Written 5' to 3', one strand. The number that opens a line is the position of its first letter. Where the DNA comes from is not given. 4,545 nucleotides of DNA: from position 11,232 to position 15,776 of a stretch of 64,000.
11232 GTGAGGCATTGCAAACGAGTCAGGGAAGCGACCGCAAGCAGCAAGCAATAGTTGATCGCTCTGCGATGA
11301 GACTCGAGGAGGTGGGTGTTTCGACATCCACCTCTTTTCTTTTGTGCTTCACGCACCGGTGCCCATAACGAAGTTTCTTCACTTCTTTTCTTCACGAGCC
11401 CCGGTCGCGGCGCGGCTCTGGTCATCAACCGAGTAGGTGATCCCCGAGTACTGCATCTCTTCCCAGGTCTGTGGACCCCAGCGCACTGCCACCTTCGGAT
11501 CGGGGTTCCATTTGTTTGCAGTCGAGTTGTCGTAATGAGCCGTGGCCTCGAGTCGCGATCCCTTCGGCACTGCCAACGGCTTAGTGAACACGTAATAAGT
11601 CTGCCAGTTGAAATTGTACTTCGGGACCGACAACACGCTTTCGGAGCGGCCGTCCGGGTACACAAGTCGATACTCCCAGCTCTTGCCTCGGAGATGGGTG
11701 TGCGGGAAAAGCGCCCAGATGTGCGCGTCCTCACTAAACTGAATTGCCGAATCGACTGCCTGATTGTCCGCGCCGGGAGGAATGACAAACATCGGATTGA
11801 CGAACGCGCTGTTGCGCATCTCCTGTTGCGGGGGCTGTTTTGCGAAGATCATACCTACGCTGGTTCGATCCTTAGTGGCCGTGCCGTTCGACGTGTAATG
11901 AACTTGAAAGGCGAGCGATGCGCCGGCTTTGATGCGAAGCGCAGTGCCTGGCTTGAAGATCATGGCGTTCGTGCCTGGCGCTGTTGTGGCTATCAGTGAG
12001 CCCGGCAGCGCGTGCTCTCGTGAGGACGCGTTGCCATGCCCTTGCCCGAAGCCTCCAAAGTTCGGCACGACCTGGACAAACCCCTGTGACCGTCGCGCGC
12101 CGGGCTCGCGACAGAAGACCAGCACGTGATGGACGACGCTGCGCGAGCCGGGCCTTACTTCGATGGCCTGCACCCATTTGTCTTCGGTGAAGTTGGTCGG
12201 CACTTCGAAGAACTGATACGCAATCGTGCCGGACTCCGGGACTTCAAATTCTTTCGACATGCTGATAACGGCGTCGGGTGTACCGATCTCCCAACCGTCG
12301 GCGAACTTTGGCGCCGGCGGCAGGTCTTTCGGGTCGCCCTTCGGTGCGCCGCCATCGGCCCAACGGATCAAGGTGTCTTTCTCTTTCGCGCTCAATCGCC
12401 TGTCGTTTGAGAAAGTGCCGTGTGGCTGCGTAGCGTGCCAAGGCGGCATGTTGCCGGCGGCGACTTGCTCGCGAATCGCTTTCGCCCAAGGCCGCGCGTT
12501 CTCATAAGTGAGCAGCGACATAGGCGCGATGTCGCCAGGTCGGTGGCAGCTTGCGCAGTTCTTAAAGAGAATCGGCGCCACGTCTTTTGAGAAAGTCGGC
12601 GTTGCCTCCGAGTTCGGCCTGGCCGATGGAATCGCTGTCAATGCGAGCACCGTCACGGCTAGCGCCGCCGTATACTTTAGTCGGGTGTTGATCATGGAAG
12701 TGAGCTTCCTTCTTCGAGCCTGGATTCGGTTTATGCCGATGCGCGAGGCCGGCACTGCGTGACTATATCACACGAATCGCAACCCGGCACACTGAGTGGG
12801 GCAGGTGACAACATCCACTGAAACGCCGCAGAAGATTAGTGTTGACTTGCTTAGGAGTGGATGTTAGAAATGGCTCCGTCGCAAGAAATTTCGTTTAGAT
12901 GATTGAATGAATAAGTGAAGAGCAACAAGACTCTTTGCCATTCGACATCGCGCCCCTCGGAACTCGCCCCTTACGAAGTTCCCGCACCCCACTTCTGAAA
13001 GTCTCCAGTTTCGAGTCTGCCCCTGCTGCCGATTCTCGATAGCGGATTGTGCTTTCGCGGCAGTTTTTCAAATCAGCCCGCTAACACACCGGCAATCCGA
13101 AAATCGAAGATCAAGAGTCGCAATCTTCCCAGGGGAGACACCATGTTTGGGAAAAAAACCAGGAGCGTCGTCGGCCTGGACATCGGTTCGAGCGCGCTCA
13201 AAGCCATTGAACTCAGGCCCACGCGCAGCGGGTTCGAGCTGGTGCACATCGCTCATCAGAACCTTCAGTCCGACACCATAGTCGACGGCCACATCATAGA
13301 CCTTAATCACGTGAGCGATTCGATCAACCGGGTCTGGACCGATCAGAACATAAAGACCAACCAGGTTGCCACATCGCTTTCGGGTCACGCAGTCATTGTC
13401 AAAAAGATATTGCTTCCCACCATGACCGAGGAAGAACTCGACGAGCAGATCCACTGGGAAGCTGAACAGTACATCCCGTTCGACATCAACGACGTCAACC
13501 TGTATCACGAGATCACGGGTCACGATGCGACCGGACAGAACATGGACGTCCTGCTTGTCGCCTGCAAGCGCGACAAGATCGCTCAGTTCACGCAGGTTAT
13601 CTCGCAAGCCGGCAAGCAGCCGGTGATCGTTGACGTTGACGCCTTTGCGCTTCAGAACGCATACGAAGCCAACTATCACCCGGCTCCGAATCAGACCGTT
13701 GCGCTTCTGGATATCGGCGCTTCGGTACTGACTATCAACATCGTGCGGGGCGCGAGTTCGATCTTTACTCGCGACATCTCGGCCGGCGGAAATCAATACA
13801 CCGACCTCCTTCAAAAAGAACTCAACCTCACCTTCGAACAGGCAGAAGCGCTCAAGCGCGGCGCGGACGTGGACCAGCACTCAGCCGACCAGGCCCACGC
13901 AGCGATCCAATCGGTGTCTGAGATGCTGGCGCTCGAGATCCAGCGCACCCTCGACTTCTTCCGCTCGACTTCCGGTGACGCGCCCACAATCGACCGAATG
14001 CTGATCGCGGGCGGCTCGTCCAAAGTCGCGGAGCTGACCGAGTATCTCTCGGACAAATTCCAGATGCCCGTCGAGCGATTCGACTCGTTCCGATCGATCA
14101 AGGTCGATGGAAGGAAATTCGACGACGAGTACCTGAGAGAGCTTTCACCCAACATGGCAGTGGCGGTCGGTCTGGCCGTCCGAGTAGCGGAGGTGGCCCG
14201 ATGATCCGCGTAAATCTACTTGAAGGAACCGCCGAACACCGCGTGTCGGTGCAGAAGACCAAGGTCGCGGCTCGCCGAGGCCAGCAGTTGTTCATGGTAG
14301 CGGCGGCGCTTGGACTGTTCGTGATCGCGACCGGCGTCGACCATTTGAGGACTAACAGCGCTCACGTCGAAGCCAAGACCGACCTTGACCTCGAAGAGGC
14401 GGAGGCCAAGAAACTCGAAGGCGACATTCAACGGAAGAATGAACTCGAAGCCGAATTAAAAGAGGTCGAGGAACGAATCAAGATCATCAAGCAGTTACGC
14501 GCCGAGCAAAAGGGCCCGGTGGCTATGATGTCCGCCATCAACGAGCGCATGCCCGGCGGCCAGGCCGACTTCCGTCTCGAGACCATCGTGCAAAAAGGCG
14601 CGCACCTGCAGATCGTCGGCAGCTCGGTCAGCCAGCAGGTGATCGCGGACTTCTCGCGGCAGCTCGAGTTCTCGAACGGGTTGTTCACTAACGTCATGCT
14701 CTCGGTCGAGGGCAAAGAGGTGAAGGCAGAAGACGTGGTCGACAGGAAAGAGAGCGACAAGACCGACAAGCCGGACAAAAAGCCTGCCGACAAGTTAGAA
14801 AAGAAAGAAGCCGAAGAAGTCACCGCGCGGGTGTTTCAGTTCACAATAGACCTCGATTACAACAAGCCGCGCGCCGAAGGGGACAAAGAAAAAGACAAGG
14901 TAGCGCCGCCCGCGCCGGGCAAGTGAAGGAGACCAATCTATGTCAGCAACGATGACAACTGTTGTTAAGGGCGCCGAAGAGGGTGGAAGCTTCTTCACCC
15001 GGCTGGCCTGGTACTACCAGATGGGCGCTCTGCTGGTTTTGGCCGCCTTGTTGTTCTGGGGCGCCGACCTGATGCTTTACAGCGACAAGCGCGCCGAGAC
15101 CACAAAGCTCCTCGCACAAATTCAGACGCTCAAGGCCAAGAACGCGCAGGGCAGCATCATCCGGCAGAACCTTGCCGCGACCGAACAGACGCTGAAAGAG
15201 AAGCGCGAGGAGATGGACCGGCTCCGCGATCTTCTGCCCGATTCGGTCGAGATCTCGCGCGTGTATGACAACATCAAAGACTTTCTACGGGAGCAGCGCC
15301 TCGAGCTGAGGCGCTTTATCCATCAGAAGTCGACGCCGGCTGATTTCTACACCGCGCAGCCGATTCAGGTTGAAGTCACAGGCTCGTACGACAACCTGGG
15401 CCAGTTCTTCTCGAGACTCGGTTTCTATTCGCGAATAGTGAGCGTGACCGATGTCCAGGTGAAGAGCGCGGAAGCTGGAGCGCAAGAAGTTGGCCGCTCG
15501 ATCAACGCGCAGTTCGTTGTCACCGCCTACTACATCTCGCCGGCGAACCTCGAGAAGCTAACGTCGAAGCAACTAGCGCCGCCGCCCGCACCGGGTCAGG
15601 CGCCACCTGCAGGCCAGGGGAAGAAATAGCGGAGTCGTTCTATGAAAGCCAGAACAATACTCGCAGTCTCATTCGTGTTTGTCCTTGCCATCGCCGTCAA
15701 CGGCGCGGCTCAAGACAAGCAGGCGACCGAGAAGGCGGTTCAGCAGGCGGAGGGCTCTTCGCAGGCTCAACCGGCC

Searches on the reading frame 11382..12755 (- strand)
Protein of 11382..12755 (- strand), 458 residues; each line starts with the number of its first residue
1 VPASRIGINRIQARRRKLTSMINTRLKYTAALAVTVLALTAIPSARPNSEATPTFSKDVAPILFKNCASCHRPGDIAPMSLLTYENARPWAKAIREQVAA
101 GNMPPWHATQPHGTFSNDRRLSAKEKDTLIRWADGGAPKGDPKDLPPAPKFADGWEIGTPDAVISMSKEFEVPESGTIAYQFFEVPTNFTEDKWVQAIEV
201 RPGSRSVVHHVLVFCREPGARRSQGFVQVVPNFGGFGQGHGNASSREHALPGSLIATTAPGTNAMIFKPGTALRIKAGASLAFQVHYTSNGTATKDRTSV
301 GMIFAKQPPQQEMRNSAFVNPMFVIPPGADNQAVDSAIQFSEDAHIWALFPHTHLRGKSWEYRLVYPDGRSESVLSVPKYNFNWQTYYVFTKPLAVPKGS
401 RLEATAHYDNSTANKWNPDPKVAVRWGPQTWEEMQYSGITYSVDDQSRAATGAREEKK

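Call 29: search_protein_families(library=pfam, proteins=[window:11382-12755:-], max_evalue=0.00001)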
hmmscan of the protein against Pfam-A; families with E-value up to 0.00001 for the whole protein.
window:11382-12755:- (458 aa): 1 family
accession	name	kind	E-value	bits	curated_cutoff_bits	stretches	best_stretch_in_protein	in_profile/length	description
PF03712.20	Cu2_monoox_C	-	4.8e-06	26.6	23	1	323-415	16-116/157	Copper type II ascorbate-dependent monooxygenase, C-terminal domain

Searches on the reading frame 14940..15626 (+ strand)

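Call 29: search_protein_families(library=pfam, proteins=[window:14940-15626:+], max_evalue=0.00001)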
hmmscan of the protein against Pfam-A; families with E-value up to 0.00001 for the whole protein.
window:14940-15626:+ (229 aa): 1 family
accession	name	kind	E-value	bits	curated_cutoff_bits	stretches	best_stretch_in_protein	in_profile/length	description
PF04350.18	PilO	-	5.5e-22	78.9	22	1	58-191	5-135/145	Pilus assembly protein, PilO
